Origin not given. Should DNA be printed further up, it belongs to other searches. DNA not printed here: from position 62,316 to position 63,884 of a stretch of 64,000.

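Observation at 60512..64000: DPOR-type (BchL/BchN/BchB-like) nitrogenase-like reductase cluster with a Fur regulator and a NapH-like membrane ferredoxin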

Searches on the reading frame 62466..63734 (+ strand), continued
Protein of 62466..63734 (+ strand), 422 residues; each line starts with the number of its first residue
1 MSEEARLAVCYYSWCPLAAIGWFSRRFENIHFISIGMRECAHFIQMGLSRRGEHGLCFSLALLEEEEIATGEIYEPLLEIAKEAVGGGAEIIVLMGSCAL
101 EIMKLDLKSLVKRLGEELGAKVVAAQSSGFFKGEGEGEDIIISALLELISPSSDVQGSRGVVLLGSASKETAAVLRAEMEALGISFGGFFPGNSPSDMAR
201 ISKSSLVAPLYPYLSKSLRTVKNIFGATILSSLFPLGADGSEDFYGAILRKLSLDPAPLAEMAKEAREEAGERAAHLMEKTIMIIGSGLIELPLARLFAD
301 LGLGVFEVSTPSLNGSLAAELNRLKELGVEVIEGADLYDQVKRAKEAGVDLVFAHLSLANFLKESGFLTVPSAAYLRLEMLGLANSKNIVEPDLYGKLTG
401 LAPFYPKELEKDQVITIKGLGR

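Call 38: search_protein_families(library=ncbifam, proteins=[P0065, P0066, P0067, P0068, P0069, P0070, P0071, P0073, P0074, P0085], max_evalue=1e-10)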
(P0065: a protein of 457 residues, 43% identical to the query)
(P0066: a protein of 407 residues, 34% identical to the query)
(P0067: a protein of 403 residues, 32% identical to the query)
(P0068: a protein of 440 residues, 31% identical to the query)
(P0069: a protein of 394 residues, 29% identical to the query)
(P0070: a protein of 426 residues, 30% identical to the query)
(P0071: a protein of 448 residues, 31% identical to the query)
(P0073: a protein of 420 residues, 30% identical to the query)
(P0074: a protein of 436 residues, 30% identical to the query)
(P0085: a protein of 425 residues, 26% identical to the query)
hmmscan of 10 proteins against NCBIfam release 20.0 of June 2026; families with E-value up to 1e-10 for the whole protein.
P0065 (457 aa): 2 families
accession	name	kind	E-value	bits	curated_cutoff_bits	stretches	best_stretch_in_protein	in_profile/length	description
TIGR01279.1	DPOR_bchN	equivalog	1.1e-93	314.4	419.95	1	10-404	1-387/407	ferredoxin:protochlorophyllide reductase (ATP-dependent) subunit N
NF002768.0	PRK02842.1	equivalog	2.6e-89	300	324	1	4-405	6-401/423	ferredoxin:protochlorophyllide reductase (ATP-dependent) subunit N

P0066 (407 aa): 3 families
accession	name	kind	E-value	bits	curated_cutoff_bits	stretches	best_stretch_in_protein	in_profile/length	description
TIGR01279.1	DPOR_bchN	equivalog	1.9e-130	435.4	419.95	1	6-399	1-393/407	ferredoxin:protochlorophyllide reductase (ATP-dependent) subunit N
NF002768.0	PRK02842.1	equivalog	6.6e-121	404.1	324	1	3-399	9-406/423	ferredoxin:protochlorophyllide reductase (ATP-dependent) subunit N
TIGR02015.1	BchY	equivalog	2.5e-16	59.6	425.15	1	13-395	12-402/422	chlorophyllide a reductase subunit Y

P0067 (403 aa): 2 families
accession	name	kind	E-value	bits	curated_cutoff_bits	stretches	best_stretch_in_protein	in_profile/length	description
TIGR01279.1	DPOR_bchN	equivalog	5.5e-107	358.2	419.95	1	8-402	1-393/407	ferredoxin:protochlorophyllide reductase (ATP-dependent) subunit N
NF002768.0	PRK02842.1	equivalog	4.3e-101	338.8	324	1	4-402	8-406/423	ferredoxin:protochlorophyllide reductase (ATP-dependent) subunit N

P0068 (440 aa): 6 families
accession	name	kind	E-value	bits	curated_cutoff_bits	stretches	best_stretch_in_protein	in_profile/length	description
TIGR01279.1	DPOR_bchN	equivalog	1.8e-205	682.5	419.95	1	6-436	1-406/407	ferredoxin:protochlorophyllide reductase (ATP-dependent) subunit N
NF002768.0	PRK02842.1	equivalog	1.6e-164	547.8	324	1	3-435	9-418/423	ferredoxin:protochlorophyllide reductase (ATP-dependent) subunit N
TIGR01283.1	nifE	equivalog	4.6e-19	68.3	505.1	1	58-153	90-185/459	nitrogenase iron-molybdenum cofactor biosynthesis protein NifE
TIGR01278.1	DPOR_BchB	equivalog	7.4e-14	51.5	490.35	1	57-378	54-365/512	ferredoxin:protochlorophyllide reductase (ATP-dependent) subunit B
TIGR02015.1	BchY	equivalog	1.4e-12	47.2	425.15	1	53-382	51-364/422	chlorophyllide a reductase subunit Y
NF011047.0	PRK14477.1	equivalog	1.5e-12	46.2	1229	0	59-131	82-154/917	bifunctional nitrogenase iron-molybdenum cofactor biosynthesis protein NifEN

P0069 (394 aa): 2 families
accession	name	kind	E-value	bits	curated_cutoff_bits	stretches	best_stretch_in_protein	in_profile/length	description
NF002768.0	PRK02842.1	equivalog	6.3e-119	397.6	324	1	3-392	9-404/423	ferredoxin:protochlorophyllide reductase (ATP-dependent) subunit N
TIGR01279.1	DPOR_bchN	equivalog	6.1e-116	387.6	419.95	1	8-393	3-392/407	ferredoxin:protochlorophyllide reductase (ATP-dependent) subunit N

P0070 (426 aa): 2 families
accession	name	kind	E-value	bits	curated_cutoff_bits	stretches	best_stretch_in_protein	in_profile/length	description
TIGR01279.1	DPOR_bchN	equivalog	1.6e-200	666.2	419.95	1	9-412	1-406/407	ferredoxin:protochlorophyllide reductase (ATP-dependent) subunit N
NF002768.0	PRK02842.1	equivalog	1.3e-175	584.3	324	1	3-408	6-419/423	ferredoxin:protochlorophyllide reductase (ATP-dependent) subunit N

P0071 (448 aa): 3 families
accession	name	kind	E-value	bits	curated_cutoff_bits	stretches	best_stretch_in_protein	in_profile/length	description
NF002768.0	PRK02842.1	equivalog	9.8e-147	489.2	324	1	20-432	5-416/423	ferredoxin:protochlorophyllide reductase (ATP-dependent) subunit N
TIGR01279.1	DPOR_bchN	equivalog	2.6e-139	464.6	419.95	1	27-433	1-404/407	ferredoxin:protochlorophyllide reductase (ATP-dependent) subunit N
TIGR02015.1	BchY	equivalog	7.7e-12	44.8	425.15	1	202-429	185-413/422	chlorophyllide a reductase subunit Y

P0073 (420 aa): 2 families
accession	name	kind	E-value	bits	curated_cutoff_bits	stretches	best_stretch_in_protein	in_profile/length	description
TIGR01279.1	DPOR_bchN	equivalog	1e-125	419.8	419.95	1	9-397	7-400/407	ferredoxin:protochlorophyllide reductase (ATP-dependent) subunit N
NF002768.0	PRK02842.1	equivalog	9.8e-122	406.8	324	1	8-399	17-415/423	ferredoxin:protochlorophyllide reductase (ATP-dependent) subunit N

P0074 (436 aa): 2 families
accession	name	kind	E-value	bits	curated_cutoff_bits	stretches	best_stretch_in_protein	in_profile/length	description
NF002768.0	PRK02842.1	equivalog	2e-179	596.9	324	1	20-433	5-412/423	ferredoxin:protochlorophyllide reductase (ATP-dependent) subunit N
TIGR01279.1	DPOR_bchN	equivalog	9.9e-146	485.8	419.95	1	27-432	1-398/407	ferredoxin:protochlorophyllide reductase (ATP-dependent) subunit N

P0085 (425 aa): 2 families
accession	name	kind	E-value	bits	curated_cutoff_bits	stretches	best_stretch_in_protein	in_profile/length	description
NF002768.0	PRK02842.1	equivalog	2.3e-72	244.2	324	1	13-416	8-408/423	ferredoxin:protochlorophyllide reductase (ATP-dependent) subunit N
TIGR01279.1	DPOR_bchN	equivalog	3.6e-57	194.1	419.95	1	23-416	7-395/407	ferredoxin:protochlorophyllide reductase (ATP-dependent) subunit N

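Call 50: find_encoding_contigs(protein=P0035, flank=8000, max_places=2)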
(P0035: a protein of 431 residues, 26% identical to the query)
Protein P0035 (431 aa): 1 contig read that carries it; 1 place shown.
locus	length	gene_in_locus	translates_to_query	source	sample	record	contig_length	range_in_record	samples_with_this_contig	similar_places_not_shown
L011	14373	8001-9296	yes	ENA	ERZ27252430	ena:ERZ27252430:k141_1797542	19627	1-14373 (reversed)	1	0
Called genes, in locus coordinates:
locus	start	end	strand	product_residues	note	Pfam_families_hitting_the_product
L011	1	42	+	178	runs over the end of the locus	-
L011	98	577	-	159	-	PF13302:Acetyltransf_3 (weak), PF13480:Acetyltransf_6 (weak), PF00583:Acetyltransf_1, PF13673:Acetyltransf_10, PF13508:Acetyltransf_7, PF08445:FR47 (weak)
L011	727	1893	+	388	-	PF01676:Metalloenzyme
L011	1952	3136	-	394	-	PF13786:DUF4179 (faint)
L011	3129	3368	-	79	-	PF08281:Sigma70_r4_2, PF04545:Sigma70_r4 (weak)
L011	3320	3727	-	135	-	PF04542:Sigma70_r2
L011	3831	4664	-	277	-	PF03372:Exo_endo_phos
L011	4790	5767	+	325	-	PF00365:PFK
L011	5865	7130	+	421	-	PF02885:Glycos_trans_3N, PF00591:Glycos_transf_3, PF07831:PYNP_C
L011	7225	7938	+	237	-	PF01048:PNP_UDP_1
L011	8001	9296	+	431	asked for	PF00148:Oxidored_nitro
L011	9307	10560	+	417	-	PF00148:Oxidored_nitro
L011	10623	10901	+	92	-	-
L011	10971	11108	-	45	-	-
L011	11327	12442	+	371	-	PF00089:Trypsin, PF13365:Trypsin_2, PF13180:PDZ_2, PF17820:PDZ_6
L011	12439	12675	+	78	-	-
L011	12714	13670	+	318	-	PF01545:Cation_efflux, PF16916:ZT_dimer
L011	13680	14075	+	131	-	PF06803:DUF1232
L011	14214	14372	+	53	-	?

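Call 53: search_solved_structures(query=P0040, show_alignments=3, max_evalue=0.001)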
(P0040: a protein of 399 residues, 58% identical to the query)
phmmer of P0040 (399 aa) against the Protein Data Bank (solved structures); distinct sequences matched with E-value up to 0.001: 10.
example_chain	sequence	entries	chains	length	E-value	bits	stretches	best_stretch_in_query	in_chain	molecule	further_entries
9efu_B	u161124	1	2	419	6.7e-37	130.8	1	1-387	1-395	Light-independent protochlorophyllide reductase subunit B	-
9buo_B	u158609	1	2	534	1.4e-36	129.8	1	1-387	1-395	Light-independent protochlorophyllide reductase subunit B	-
8vqi_B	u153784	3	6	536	1.4e-36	129.8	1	1-387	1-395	Light-independent protochlorophyllide reductase subunit B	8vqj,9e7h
8vqh_B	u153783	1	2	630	2.2e-36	129.1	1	1-387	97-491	Light-independent protochlorophyllide reductase subunit B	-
2xdq_B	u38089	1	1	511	4.3e-32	114.9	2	1-245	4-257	LIGHT-INDEPENDENT PROTOCHLOROPHYLLIDE REDUCTASE SUBUNIT B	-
2ynm_D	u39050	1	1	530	1.5e-29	106.6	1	4-370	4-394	LIGHT-INDEPENDENT PROTOCHLOROPHYLLIDE REDUCTASE SUBUNIT B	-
3aek_B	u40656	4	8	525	3.8e-22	82.3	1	1-385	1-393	Light-independent protochlorophyllide reductase subunit B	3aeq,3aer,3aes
3aeu_B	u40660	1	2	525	4.4e-21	78.7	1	1-385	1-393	Light-independent protochlorophyllide reductase subunit B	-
3aet_B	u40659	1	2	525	5.8e-21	78.3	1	1-385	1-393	Light-independent protochlorophyllide reductase subunit B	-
9d9u_C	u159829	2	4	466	3.5e-08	36.3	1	148-257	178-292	Nitrogenase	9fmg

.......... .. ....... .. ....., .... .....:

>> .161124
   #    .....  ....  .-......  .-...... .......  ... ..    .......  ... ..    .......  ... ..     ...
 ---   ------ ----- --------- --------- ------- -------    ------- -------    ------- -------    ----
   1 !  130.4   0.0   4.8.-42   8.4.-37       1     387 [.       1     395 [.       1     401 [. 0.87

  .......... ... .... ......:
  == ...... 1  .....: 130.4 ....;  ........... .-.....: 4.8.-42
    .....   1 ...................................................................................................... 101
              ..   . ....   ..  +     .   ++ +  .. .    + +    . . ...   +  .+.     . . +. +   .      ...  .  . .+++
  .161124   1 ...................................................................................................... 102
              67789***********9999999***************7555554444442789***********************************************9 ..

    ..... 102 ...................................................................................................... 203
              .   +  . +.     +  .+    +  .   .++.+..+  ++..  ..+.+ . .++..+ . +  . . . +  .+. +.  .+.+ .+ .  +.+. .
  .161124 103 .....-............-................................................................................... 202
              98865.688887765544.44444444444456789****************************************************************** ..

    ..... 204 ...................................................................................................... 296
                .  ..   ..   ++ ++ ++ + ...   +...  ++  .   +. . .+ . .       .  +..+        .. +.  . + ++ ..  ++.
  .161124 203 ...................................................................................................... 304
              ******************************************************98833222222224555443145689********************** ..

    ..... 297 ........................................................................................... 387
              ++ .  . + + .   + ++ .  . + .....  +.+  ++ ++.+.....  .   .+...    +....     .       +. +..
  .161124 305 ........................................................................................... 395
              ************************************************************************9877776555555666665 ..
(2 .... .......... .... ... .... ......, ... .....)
